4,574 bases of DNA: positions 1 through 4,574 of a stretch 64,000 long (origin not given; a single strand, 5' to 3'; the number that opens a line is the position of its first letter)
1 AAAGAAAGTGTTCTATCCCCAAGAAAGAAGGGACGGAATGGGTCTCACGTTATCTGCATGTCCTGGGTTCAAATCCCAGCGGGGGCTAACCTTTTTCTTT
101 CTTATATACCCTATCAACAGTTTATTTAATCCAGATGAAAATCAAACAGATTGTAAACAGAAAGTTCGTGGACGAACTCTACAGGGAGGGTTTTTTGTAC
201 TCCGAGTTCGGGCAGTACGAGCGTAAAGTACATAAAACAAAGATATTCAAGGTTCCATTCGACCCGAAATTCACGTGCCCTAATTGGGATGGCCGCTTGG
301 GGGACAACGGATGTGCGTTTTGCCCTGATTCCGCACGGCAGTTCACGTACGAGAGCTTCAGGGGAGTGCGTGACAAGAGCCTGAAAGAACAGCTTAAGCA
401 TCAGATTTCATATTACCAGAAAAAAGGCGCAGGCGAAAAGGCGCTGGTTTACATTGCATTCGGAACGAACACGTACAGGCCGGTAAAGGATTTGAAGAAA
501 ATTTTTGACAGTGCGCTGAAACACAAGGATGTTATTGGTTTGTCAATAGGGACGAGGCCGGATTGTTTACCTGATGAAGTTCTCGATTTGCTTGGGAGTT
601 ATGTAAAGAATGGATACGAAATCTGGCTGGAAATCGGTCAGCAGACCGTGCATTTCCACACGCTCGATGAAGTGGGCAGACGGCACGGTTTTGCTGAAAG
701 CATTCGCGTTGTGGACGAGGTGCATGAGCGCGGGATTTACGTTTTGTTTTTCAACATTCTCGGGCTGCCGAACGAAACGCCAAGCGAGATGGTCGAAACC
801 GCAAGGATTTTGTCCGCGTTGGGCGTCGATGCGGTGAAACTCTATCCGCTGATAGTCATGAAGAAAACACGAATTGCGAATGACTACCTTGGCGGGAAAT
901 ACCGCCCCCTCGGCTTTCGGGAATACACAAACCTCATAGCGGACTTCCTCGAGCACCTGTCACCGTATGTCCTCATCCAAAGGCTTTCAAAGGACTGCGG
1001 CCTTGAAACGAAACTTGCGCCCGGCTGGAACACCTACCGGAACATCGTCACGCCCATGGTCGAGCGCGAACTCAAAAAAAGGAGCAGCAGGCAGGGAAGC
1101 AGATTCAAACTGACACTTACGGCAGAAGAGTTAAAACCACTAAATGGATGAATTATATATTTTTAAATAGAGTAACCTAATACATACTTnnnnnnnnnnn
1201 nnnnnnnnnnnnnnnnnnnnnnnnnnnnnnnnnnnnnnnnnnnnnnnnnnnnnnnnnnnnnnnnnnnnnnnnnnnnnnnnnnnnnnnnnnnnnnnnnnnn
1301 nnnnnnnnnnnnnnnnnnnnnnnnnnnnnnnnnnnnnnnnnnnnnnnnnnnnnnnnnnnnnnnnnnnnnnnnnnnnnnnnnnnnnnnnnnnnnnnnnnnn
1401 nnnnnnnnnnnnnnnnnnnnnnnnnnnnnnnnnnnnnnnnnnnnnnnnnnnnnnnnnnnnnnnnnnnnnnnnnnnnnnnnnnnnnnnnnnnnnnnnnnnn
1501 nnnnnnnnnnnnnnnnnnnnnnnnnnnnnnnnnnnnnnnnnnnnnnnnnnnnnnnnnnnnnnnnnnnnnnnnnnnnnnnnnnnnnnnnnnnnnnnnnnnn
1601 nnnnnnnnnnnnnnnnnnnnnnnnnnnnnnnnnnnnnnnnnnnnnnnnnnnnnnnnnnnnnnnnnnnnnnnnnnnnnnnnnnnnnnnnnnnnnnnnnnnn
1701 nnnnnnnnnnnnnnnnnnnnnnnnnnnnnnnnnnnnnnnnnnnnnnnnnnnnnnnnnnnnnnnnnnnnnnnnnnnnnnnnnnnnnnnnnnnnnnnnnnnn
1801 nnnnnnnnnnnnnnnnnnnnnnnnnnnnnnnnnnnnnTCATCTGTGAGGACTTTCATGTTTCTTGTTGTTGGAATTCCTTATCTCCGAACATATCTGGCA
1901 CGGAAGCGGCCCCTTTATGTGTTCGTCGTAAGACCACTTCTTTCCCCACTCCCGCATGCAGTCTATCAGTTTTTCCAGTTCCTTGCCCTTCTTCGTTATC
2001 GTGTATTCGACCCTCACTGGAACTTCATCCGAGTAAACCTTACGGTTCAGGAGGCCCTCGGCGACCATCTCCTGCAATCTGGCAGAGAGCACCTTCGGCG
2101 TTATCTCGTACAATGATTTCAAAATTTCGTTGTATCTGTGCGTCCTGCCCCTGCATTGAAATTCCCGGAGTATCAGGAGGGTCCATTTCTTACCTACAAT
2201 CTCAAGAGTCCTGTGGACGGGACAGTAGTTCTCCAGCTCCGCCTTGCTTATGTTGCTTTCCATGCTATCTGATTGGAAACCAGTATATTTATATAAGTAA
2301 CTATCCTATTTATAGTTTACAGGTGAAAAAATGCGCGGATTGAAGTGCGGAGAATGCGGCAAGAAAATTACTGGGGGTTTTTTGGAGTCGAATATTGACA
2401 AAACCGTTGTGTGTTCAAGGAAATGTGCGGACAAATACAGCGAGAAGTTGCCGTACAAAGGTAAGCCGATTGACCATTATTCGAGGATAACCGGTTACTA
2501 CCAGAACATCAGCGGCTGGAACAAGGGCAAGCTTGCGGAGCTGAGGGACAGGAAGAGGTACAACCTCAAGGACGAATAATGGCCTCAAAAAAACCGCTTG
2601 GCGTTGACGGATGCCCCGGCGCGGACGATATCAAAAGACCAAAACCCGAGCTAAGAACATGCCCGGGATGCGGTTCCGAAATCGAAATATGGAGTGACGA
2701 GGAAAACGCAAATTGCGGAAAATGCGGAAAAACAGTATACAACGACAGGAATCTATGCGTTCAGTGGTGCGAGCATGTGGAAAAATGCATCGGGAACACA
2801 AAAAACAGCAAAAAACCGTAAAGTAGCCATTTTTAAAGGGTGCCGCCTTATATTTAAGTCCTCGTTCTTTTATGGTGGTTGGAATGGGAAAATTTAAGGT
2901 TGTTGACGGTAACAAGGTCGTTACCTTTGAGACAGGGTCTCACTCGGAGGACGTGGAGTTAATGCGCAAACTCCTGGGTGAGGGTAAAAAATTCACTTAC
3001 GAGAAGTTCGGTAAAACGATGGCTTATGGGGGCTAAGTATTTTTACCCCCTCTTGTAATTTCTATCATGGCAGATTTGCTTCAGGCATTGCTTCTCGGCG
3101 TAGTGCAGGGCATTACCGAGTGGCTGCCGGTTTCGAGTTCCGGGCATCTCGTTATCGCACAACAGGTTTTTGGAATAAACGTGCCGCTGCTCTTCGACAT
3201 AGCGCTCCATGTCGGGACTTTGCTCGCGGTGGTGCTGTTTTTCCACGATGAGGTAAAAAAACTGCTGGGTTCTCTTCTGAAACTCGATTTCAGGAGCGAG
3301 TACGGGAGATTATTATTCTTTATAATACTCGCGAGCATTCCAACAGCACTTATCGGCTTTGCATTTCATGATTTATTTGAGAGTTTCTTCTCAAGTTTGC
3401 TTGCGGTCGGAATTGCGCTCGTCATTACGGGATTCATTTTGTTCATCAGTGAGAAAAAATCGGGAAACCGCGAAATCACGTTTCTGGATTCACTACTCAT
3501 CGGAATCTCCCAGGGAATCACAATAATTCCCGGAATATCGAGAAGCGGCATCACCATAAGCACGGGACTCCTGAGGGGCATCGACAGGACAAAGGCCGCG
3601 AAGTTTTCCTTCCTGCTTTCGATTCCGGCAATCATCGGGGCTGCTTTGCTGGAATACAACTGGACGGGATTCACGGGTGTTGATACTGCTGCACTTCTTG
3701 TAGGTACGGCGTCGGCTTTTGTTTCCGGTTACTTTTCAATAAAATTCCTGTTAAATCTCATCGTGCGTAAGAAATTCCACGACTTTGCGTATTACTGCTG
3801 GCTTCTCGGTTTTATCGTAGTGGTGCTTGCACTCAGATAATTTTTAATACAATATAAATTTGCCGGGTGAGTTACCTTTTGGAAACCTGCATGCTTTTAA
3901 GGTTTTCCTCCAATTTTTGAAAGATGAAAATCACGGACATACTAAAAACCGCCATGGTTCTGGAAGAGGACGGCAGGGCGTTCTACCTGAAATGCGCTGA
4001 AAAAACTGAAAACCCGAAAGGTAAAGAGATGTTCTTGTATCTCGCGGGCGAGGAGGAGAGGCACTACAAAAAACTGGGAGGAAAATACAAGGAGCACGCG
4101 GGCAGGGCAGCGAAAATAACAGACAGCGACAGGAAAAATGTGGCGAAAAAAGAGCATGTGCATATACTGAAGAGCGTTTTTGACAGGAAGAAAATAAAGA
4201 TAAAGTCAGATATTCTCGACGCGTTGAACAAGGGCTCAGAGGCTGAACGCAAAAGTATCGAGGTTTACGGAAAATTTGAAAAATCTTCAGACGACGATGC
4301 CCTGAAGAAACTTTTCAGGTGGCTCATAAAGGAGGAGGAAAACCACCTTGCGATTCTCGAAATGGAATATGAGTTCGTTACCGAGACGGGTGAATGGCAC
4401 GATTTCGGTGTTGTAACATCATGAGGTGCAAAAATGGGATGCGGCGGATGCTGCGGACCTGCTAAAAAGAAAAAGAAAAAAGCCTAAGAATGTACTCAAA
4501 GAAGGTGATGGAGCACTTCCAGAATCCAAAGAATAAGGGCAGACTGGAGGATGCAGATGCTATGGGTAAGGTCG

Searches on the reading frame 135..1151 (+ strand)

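Call 56: search_protein_families(library=pfam, max_evalue=0.00001, proteins=[window:135-1151:+])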
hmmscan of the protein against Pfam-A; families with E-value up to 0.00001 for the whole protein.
window:135-1151:+ (338 aa): 2 families
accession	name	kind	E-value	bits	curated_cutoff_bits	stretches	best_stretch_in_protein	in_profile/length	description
PF16199.10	Radical_SAM_C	-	2.2e-19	69.8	31.9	1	231-314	1-84/85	Radical_SAM C-terminal domain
PF04055.27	Radical_SAM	-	2.8e-16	60.6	29.5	1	58-224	9-164/166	Radical SAM superfamily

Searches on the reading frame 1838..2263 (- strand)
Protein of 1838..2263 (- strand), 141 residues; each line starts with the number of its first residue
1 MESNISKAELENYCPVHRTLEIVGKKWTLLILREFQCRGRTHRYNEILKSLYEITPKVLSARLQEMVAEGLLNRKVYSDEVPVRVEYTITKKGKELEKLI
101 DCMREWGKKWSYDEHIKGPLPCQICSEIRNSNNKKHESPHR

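Call 56: search_protein_families(library=pfam, max_evalue=0.00001, proteins=[window:1838-2263:-])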
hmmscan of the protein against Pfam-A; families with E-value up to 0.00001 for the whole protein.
window:1838-2263:- (141 aa): 1 family
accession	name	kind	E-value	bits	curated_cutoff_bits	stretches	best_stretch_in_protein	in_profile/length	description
PF01638.23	HxlR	-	3.2e-25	88.2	20.8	1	22-111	1-87/91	HxlR-like helix-turn-helix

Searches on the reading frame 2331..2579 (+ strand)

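Call 56: search_protein_families(library=pfam, max_evalue=0.00001, proteins=[window:2331-2579:+])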
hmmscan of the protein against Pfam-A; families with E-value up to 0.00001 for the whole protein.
window:2331-2579:+ (82 aa): 1 family
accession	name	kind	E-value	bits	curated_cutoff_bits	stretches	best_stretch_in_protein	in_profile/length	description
PF13597.11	NRDD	-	5.9e-10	38.9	26.2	1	6-77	511-562/562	Anaerobic ribonucleoside-triphosphate reductase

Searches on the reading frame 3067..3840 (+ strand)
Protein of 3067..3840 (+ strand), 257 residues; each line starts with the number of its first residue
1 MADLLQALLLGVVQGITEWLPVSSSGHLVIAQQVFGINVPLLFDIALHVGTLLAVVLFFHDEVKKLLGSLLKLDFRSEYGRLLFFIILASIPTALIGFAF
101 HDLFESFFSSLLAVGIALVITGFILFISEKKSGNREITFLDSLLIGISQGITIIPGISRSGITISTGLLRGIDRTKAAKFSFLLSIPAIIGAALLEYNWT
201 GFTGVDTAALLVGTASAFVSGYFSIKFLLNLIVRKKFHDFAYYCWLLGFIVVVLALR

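Call 56: search_protein_families(library=pfam, max_evalue=0.00001, proteins=[window:3067-3840:+])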
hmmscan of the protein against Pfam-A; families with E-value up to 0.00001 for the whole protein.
window:3067-3840:+ (257 aa): 1 family
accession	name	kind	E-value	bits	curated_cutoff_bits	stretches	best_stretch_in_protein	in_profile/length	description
PF02673.24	BacA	-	1.6e-78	264.4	33.4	1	7-250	1-257/257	Bacitracin resistance protein BacA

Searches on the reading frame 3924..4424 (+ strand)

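Call 56: search_protein_families(library=pfam, max_evalue=0.00001, proteins=[window:3924-4424:+])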
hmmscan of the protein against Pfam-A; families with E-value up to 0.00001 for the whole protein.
window:3924-4424:+ (166 aa): 2 families
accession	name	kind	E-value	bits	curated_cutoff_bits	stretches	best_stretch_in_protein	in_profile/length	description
PF02915.23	Rubrerythrin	-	7.4e-15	56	22.8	1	5-148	1-136/137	Rubrerythrin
PF09537.16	DUF2383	-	9.6e-09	35.8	30.8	0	3-60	2-59/111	Domain of unknown function (DUF2383)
